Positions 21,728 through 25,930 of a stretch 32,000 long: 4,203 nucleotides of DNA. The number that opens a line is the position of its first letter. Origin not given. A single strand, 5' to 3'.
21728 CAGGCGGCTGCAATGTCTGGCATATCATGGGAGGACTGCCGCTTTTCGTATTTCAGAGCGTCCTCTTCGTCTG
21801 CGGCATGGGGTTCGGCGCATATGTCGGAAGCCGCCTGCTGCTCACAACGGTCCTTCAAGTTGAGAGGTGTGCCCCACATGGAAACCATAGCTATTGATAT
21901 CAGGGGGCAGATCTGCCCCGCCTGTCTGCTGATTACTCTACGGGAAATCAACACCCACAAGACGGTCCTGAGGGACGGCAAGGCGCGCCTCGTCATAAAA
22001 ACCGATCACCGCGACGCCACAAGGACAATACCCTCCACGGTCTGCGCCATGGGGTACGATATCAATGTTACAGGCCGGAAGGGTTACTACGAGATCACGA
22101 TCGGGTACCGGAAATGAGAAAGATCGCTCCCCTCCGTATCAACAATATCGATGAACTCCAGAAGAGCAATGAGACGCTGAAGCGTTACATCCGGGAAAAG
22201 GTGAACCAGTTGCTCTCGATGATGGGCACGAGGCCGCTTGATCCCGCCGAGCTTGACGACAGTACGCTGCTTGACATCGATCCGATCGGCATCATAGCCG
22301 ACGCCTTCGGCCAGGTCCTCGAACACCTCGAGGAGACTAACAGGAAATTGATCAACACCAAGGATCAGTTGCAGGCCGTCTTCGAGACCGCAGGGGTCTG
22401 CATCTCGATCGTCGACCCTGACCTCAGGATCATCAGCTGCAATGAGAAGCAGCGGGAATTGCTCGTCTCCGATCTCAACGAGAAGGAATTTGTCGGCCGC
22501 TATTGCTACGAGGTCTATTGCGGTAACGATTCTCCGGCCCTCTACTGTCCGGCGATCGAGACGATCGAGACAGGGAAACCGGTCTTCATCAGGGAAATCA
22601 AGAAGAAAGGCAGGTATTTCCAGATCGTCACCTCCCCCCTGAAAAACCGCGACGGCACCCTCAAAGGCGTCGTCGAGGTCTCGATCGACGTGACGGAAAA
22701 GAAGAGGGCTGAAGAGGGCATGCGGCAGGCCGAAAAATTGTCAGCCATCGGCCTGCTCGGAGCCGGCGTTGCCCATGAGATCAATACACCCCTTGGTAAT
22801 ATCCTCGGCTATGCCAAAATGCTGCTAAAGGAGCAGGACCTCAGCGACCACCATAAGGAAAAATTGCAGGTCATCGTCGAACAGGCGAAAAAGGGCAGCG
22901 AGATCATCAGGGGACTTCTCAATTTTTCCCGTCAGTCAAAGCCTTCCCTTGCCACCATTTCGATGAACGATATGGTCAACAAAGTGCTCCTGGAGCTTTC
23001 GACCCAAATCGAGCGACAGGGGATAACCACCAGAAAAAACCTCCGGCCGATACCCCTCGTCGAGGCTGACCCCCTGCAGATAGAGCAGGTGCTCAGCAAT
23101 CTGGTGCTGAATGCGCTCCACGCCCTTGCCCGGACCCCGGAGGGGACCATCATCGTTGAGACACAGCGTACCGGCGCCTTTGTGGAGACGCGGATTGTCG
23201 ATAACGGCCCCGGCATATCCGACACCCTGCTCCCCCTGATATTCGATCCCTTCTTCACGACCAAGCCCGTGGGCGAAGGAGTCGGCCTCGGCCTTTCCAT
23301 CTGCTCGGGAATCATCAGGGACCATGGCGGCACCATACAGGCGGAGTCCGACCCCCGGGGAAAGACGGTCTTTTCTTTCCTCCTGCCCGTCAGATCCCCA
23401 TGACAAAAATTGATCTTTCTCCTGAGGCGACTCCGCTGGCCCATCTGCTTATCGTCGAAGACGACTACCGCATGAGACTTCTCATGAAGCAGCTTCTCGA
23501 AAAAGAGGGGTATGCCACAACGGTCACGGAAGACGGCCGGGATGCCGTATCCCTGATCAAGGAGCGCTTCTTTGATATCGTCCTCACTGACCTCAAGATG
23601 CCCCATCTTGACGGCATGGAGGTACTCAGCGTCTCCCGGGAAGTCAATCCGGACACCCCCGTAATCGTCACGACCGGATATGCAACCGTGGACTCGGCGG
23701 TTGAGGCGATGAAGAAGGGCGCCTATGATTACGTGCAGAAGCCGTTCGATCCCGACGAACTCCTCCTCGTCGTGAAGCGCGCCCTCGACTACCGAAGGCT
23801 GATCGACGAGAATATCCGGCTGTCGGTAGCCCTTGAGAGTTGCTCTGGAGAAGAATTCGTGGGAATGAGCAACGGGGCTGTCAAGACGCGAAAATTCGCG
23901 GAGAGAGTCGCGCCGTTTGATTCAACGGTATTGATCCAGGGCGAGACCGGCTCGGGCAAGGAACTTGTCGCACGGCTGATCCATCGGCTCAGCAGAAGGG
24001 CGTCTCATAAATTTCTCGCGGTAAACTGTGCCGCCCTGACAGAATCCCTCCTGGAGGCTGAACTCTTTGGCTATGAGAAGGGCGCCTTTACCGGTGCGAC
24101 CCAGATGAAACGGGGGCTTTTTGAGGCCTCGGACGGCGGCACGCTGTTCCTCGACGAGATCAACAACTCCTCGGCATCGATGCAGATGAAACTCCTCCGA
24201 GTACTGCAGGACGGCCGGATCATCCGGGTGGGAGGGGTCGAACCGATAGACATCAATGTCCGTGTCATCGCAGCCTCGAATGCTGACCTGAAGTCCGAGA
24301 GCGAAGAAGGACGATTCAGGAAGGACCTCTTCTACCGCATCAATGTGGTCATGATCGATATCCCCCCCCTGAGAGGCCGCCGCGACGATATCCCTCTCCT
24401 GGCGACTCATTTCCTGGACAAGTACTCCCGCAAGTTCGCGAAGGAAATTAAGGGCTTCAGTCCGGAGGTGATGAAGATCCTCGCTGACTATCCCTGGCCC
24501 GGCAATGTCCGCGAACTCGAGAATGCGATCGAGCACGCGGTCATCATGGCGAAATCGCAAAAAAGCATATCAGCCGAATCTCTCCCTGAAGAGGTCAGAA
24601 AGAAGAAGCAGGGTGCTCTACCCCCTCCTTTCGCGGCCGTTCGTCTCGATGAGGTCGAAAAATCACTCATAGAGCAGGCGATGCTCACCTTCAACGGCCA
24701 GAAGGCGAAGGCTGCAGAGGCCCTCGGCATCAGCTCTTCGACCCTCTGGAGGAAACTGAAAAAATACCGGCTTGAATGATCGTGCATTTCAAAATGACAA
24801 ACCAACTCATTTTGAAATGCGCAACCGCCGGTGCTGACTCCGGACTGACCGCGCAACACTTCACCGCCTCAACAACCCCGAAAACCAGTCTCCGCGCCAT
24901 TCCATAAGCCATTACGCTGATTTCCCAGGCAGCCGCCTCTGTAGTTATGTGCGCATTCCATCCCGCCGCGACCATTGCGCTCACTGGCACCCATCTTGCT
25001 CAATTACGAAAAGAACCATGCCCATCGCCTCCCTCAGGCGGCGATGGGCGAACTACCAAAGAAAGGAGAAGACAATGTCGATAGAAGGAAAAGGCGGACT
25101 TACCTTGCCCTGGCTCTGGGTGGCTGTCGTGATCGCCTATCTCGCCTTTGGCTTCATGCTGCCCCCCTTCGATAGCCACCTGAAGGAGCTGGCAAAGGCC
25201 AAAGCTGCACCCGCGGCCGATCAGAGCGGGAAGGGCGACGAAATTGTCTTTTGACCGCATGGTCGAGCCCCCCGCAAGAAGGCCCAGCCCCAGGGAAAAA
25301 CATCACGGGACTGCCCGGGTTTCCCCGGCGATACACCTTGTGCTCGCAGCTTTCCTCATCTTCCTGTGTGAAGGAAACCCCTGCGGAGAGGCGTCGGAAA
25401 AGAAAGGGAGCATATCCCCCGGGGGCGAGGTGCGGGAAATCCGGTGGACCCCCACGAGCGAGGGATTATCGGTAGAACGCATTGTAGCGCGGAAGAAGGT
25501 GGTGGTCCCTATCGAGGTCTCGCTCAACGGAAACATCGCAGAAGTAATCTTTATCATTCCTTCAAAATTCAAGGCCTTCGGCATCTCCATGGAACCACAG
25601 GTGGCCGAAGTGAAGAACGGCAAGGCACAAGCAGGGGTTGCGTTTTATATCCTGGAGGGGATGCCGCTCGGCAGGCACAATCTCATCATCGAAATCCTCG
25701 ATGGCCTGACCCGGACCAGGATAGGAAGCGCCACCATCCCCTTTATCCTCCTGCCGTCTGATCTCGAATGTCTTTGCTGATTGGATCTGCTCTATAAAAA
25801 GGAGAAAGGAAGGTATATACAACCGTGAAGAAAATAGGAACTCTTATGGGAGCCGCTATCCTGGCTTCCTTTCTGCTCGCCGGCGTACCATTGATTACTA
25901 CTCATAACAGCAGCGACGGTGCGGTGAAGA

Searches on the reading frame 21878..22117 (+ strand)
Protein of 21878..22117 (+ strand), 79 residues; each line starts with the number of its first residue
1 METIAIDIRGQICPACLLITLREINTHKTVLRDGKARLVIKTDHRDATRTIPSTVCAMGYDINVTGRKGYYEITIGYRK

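Call 28: search_protein_families(library=pfam, proteins=[window:21878-22117:+], max_evalue=0.01)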
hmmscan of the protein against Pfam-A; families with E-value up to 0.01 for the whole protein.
window:21878-22117:+ (79 aa): 1 family
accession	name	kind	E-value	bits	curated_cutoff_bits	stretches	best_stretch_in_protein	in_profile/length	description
PF01206.22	TusA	-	2.5e-10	40.5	28.6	1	5-75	2-68/70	Sulfurtransferase TusA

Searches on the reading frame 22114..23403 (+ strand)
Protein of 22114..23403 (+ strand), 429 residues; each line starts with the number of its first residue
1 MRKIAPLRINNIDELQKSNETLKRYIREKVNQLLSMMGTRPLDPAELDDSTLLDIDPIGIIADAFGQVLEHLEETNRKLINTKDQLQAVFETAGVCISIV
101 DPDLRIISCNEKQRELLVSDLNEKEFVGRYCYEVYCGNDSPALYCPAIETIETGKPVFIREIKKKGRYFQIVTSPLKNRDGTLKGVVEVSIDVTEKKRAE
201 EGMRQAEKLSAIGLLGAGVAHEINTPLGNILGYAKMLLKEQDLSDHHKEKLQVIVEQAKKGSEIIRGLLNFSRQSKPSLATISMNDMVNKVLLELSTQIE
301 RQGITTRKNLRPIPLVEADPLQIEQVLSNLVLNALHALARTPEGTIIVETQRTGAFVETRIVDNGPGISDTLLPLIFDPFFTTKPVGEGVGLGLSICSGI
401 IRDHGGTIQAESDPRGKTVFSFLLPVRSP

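Call 28: search_protein_families(library=pfam, proteins=[window:22114-23403:+], max_evalue=0.01)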
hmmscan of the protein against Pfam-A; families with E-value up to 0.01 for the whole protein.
window:22114-23403:+ (429 aa): 8 families
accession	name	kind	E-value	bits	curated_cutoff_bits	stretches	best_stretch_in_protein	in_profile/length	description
PF02518.31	HATPase_c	-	3.9e-25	88.9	26.4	1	319-427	2-110/111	Histidine kinase-, DNA gyrase B-, and HSP90-like ATPase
PF00512.31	HisKA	-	5.6e-14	52.4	26.9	1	217-274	7-63/66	His Kinase A (phospho-acceptor) domain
PF13426.13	PAS_9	-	4.1e-12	46.7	27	1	95-195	2-103/103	PAS domain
PF08448.16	PAS_4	-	1.6e-11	44.8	23.1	1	90-198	1-110/110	PAS fold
PF00989.32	PAS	-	2e-05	25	22.6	1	85-187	2-107/113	PAS fold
PF13596.12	PAS_10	-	0.0003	21.8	22.1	1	86-194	1-106/106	PAS domain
PF12860.13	PAS_7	-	0.00067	20.2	27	0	97-201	8-115/115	PAS fold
PF14501.12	HATPase_c_5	-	0.0098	16.2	22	0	321-413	4-91/102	GHKL domain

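Call 51: search_protein_families(library=ncbifam, proteins=[window:22114-23400:+], max_evalue=0.001)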
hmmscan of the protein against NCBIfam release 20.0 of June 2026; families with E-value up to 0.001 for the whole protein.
window:22114-23400:+ (429 aa): 79 families (the best 25 are shown)
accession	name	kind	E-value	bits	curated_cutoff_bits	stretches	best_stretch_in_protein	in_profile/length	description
NF008468.0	PRK11360.1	equivalog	1.2e-69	235.3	646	1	62-428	246-610/616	two-component system sensor histidine kinase AtoS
NF007688.0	PRK10364.1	equivalog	4.2e-50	170.8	479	1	196-427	224-452/460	two-component system sensor histidine kinase ZraS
NF010411.0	PRK13837.1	equivalog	1.5e-46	158.8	647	1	182-428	420-677/828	two-component system VirA-like sensor kinase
NF052574.1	HisKinEspCMyxo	equivalog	4.3e-46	157.5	1200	1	93-426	295-637/785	serine histidine kinase EspC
NF046020.1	HisKinCckABruc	equivalog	3.5e-42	144.3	1000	1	75-425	337-706/868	cell cycle histidine kinase CckA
NF047497.1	HK_LIC_12097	equivalog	5e-41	140.6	500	1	78-426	5-366/367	LIC_12097 family sensor histidine kinase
NF046044.1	PnpS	equivalog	6.2e-40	137.4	400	1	56-425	27-390/390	two-component system histidine kinase PnpS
NF052573.1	HisKinEspAMyxo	equivalog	4.8e-39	134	1400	1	90-421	260-606/755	serine histidine kinase EspA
NF010076.0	PRK13557.1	subfamily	1.3e-37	129.4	631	1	85-426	31-394/540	histidine kinase famiy protein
NF046026.1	HisKinCckACaul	equivalog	1.6e-37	129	1000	1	189-427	279-533/678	cell cycle histidine kinase CckA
NF038348.1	T2SS_HK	subfamily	6.8e-36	123.8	450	2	255-427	405-574/574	histidine kinase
NF047466.1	hybrid_RR_LvrB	exception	1.9e-35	122.7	500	1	195-426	135-376/377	hybrid histidine kinase/response regulator LvrB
NF041777.1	sens_FixL_Rhizob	equivalog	9.5e-35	120.2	850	1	208-427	258-482/485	sensor protein FixL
NF033092.0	HK_WalK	equivalog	2.7e-32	112.1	725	1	55-426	229-594/594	cell wall metabolism sensor histidine kinase WalK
NF040750.1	tetrathio_HK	equivalog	5.4e-30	104.4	750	1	197-412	323-540/555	tetrathionate respiration histidine kinase TtrS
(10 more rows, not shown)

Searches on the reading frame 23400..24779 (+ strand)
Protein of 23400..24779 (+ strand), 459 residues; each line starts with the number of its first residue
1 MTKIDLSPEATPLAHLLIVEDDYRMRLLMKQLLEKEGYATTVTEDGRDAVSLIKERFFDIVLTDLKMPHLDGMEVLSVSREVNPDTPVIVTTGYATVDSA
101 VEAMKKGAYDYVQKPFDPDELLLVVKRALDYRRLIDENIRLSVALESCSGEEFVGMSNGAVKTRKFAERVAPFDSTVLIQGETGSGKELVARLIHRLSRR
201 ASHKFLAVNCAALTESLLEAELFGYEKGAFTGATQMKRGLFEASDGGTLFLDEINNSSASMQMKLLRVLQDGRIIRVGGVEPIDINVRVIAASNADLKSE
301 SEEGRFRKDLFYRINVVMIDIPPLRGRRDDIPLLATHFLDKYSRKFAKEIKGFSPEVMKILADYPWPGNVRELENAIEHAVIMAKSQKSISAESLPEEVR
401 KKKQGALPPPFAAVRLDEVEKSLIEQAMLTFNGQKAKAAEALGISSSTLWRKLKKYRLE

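Call 15: find_related_loci(query=window:23400-24776:+, collection=genome_contigs, flank=6000)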
Query window:23400-24776:+ (459 aa) in genome_contigs; peptide patterns used: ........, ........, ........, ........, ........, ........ (x = any residue, [..] = any of these).
599 stretches matched a pattern (row limit reached: there are more); 580 encode a relative of the query (tblastn E <= 1e-3); the best 80 are kept; 80 distinct loci.
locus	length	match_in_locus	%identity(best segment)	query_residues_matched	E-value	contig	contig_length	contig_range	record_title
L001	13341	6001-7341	64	13-459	0e+0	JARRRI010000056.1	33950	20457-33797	MAG: Candidatus Sulfobium sp. isolate Spart_224_MAG scaffold_3079, whole genome shotgun sequence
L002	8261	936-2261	55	15-459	9e-165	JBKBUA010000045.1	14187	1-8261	MAG: Thermodesulfovibrionales bacterium isolate 21H_023.bin.63 NODE_45_length_14187_cov_10.142310, whole genome shotgun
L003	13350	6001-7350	48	16-458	8e-132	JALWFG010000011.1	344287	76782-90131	MAG: Candidatus Desulfofervidaceae bacterium isolate T11_metabat2_scaf2bin.034 T11_NODE_3_length_344287_cov_15.444906, w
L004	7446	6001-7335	49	16-459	4e-131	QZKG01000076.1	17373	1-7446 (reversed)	MAG: Gaiellales bacterium isolate SURF_19 Ga0104751_1004758, whole genome shotgun sequence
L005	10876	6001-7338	49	16-456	3e-131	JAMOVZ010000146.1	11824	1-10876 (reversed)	MAG: Desulfobacterales bacterium isolate PIR-30_metabat2_scaf2bin.099 PIR-30_scaffold_1970_c1, whole genome shotgun sequ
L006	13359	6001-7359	46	8-459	2e-130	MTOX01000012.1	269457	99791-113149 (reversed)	MAG: Nitrospirae bacterium JdFR-88 JGI24020J35080_1000010, whole genome shotgun sequence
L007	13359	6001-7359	48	6-459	4e-130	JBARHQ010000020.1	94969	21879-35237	MAG: Thermodesulfovibrionales bacterium isolate MFD06487_ilm_asm_bin9 k127_33679, whole genome shotgun sequence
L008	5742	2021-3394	47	7-459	2e-129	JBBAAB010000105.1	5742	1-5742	MAG: Thermoleophilia bacterium isolate SO_2017_GW3_30 scaffold_6696_c1_OW296A_2017, whole genome shotgun sequence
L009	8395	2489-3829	48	14-459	1e-128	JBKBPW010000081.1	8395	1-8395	MAG: Thermodesulfovibrionales bacterium isolate 21H_026.bin.27 NODE_84_length_8395_cov_5.121183, whole genome shotgun se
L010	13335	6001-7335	46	16-459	5e-128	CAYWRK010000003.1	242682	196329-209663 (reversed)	MAG TPA_asm: uncultured Nitrospiraceae bacterium isolate SRP302447_co1_424 genome assembly, contig: NODE_172_length_2426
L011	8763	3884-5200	47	16-456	2e-127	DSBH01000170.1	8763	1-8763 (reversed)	MAG TPA_asm: Deltaproteobacteria bacterium isolate SpSt-1168 Ga0129302_1004855, whole genome shotgun sequence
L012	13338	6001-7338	47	15-459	2e-127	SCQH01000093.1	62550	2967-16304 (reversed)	MAG: Nitrospirae bacterium isolate DP16D_bin.48 DP16D_bin.48-93203, whole genome shotgun sequence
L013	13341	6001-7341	46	14-459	9e-127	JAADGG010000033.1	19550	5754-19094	MAG: Nitrospirota bacterium isolate M_MetaBat.107 contig-127_9984, whole genome shotgun sequence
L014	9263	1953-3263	47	16-454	5e-126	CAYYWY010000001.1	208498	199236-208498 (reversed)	MAG TPA_asm: uncultured Nitrospiraceae bacterium isolate SRP290908_co1_101 genome assembly, contig: NODE_38_length_20849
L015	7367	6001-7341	46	14-459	1e-125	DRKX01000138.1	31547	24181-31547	MAG TPA_asm: Nitrospirae bacterium isolate HyVt-450 HyVt-450_k145_577163, whole genome shotgun sequence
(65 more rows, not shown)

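Call 21: find_related_loci(query=window:23400-24776:+, collection=metagenome_contigs, flank=4000)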
Query window:23400-24776:+ (459 aa) in metagenome_contigs; peptide patterns used: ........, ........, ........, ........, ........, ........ (x = any residue, [..] = any of these).
600 stretches matched a pattern (row limit reached: there are more); 562 encode a relative of the query (tblastn E <= 1e-3); the best 80 are kept; 80 distinct loci.
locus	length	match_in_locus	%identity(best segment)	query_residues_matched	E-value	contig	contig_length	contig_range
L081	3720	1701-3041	80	13-459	0e+0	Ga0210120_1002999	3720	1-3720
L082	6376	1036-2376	80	13-459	0e+0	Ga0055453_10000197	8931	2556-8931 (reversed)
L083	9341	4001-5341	75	12-458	0e+0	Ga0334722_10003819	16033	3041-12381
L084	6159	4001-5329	67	16-458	0e+0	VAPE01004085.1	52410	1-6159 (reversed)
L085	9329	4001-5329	54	14-459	5e-166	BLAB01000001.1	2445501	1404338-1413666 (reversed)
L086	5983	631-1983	48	10-459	8e-131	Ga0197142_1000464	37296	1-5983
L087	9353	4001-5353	47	10-459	4e-130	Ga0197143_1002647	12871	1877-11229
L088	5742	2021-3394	47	7-459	2e-129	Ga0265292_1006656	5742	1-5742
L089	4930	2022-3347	48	15-459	1e-129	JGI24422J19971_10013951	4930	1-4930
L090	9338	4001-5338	47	16-457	4e-128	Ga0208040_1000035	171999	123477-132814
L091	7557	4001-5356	47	3-459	5e-127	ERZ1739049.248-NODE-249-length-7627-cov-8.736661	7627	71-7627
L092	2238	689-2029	47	14-459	3e-134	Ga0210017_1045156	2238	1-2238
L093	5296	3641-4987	47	11-459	3e-127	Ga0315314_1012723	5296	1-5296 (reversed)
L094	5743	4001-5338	48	16-456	2e-126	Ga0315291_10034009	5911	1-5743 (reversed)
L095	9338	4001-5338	48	16-456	3e-126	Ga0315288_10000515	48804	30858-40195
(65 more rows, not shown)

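Call 28: search_protein_families(library=pfam, proteins=[window:23400-24779:+], max_evalue=0.01)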
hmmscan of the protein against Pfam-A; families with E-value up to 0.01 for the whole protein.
window:23400-24779:+ (459 aa): 9 families
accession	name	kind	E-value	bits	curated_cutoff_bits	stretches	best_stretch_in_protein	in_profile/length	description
PF00158.32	Sigma54_activat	-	1.3e-65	220.6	20.2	1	155-319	3-167/168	Sigma-54 interaction domain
PF00072.30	Response_reg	-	7.6e-31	107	30.2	1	17-125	2-110/111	Response regulator receiver domain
PF25601.1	AAA_lid_14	-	8.9e-30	102.8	27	1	325-405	1-80/87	AAA+ ATPase lid domain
PF14532.12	Sigma54_activ_2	-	1.4e-17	64.7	25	1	168-324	15-138/138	Sigma-54 interaction domain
PF02954.25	HTH_8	-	4e-15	55.7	22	1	416-456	2-42/42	Bacterial regulatory protein, Fis family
PF07728.20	AAA_5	-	1.1e-09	38.8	22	1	177-296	2-124/139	AAA domain (dynein-related subfamily)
PF07724.20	AAA_2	-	1.5e-08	35.3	27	1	176-306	5-136/166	AAA domain (Cdc48 subfamily)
PF18024.7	HTH_50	-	2.1e-05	24.6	27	1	416-458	8-49/50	Helix-turn-helix domain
PF00004.35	AAA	-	0.007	17.3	21.2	0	177-295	1-110/131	ATPase family associated with various cellular activities (AAA)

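Call 45: find_encoding_contigs(protein=window:23400-24779:+, flank=2000, max_places=4)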
Protein window:23400-24779:+ (459 aa): 8 contigs read that carry it; 1 place shown.
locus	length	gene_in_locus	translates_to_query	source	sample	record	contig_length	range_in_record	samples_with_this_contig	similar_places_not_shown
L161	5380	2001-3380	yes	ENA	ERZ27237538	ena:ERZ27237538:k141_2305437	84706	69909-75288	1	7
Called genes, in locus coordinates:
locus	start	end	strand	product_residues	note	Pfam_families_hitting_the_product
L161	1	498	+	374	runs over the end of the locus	PF04143:Sulf_transp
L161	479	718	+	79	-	PF01206:TusA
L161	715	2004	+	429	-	PF00989:PAS (faint), PF08448:PAS_4, PF13426:PAS_9, PF00512:HisKA, PF02518:HATPase_c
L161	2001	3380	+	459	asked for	PF00072:Response_reg, PF00158:Sigma54_activat, PF14532:Sigma54_activ_2, PF07724:AAA_2, PF07728:AAA_5, PF25601:AAA_lid_14, PF02954:HTH_8, PF18024:HTH_50 (faint)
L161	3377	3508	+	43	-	-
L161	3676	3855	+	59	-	-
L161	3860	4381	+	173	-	-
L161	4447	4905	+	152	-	-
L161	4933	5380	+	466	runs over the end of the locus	PF04143:Sulf_transp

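Call 50: search_solved_structures(query=window:23400-24776:+, max_evalue=1e-40)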
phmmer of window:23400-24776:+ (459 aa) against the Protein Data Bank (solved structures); distinct sequences matched with E-value up to 1e-40: 35.
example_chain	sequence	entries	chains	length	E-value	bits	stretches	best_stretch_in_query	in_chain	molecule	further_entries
4l4u_A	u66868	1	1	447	1.2e-111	376.9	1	15-459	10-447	Transcriptional regulator (NtrC family)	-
1ny5_A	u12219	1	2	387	7.7e-108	364.2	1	15-386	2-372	transcriptional regulator (NtrC family)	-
3dzd_A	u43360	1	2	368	2e-89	303.6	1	16-386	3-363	Transcriptional regulator (NtrC family)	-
1ojl_A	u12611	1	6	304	9.5e-83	281.6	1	167-454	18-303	TRANSCRIPTIONAL REGULATORY PROTEIN ZRAR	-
5m7n_A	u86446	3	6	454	7.4e-78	265.5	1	14-455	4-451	Nitrogen assimilation regulatory protein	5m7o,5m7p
5ep0_A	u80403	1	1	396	1.1e-77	265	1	15-397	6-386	Putative repressor protein luxO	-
1ny6_A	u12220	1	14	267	8.3e-77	262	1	152-386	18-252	transcriptional regulator (NtrC family)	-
4ly6_A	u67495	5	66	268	8.4e-77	262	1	152-386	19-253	Transcriptional regulator (NtrC family)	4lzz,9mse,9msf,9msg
3m0e_A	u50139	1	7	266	5.7e-76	259.3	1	152-386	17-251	Transcriptional regulator (NtrC family)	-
9qq6_C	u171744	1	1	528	2e-72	247.6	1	130-446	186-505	Nif-specific regulatory protein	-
6iy8_A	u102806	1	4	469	2.9e-69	237.2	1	140-395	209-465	Positive regulator CapR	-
4qhs_A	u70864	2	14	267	2e-65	224.5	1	154-387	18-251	Flagellar regulatory protein C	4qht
8p53_C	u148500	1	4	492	6.4e-65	222.9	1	73-399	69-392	Transcriptional regulator FleQ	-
6lua_A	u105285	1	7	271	1.5e-64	221.7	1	154-387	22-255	Flagellar regulatory protein C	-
6luf_A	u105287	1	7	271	3.8e-64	220.3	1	154-387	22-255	Flagellar regulatory protein C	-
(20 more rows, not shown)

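Call 51: search_protein_families(library=ncbifam, proteins=[window:23400-24776:+], max_evalue=0.001)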
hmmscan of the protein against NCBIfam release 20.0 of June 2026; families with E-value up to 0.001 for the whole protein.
window:23400-24776:+ (459 aa): 119 families (the best 25 are shown)
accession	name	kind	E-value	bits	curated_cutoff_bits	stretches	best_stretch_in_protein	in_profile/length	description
NF008469.0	PRK11361.1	equivalog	7.4e-134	446.9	714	1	12-458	3-456/461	acetoacetate metabolism transcriptional regulator AtoC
TIGR02915.1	PEP_resp_reg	equivalog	5.8e-125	417.6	502.6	1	16-458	1-444/445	PEP-CTERM-box response regulator transcription factor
TIGR01818.1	ntrC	equivalog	8.8e-124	413.8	558.6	2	17-403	2-385/463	nitrogen regulation protein NR(I)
NF007689.0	PRK10365.1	equivalog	7.4e-120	400.7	760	1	15-454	7-440/441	sigma-54-dependent response regulator transcription factor ZraR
NF051870.1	NAssimRespRegNtrX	equivalog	4.1e-116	388.5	600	1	15-455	3-449/452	nitrogen assimilation response regulator NtrX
NF008176.1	PRK10923.1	equivalog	1.3e-105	353.8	620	1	16-403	6-389/469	nitrogen regulation protein NR(I)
NF041552.1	TF_PrdR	equivalog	2.3e-103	346.5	795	1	150-456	266-576/577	sigma-54 dependent transcriptional regulator PrdR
NF041946.1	LuxO_transreg_Vib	equivalog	1.1e-102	344.2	800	2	18-403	1-384/463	quorum-sensing sigma-54 dependent transcriptional regulator LuxO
NF011695.0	PRK15115.1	equivalog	4.2e-100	335.6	763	1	14-458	7-438/445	two-component system response regulator GlrR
NF049963.1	RespRegFlgRCampy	domain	1.4e-98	330.6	750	1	16-458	3-429/429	fla regulon two-component system response regulator FlgR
TIGR01817.1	nifA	equivalog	2e-96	323.9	528.85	1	151-398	196-441/534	nif-specific transcriptional activator NifA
NF050807.1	TransRegFlbDCaul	equivalog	8.4e-95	318.3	750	1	35-457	22-439/454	sigma-54-dependent transcriptional regulator FlbD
NF038308.1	RNA_repair_RtcR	equivalog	1.3e-91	308.1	650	1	25-457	44-517/530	RNA repair transcriptional activator RtcR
NF003451.0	PRK05022.1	equivalog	5.2e-91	305.9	476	1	146-458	185-510/512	nitric oxide reductase transcriptional regulator NorR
TIGR02329.1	propionate_PrpR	equivalog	4.6e-90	302.7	499.2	1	151-455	212-526/526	propionate catabolism operon regulatory protein PrpR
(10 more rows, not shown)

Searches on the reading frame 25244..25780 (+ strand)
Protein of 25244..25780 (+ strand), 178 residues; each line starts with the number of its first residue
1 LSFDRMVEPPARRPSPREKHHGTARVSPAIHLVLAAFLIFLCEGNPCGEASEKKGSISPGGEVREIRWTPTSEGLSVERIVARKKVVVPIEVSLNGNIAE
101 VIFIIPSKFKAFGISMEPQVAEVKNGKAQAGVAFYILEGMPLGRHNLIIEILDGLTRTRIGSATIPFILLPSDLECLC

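Call 28: search_protein_families(library=pfam, proteins=[window:25244-25780:+], max_evalue=0.01)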
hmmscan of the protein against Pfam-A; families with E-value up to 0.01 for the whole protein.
window:25244-25780:+ (178 aa): 0 families

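Call 51: search_protein_families(library=ncbifam, proteins=[window:25259-25777:+], max_evalue=0.001)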
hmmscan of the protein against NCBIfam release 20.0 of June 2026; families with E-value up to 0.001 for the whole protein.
window:25259-25777:+ (173 aa): 0 families
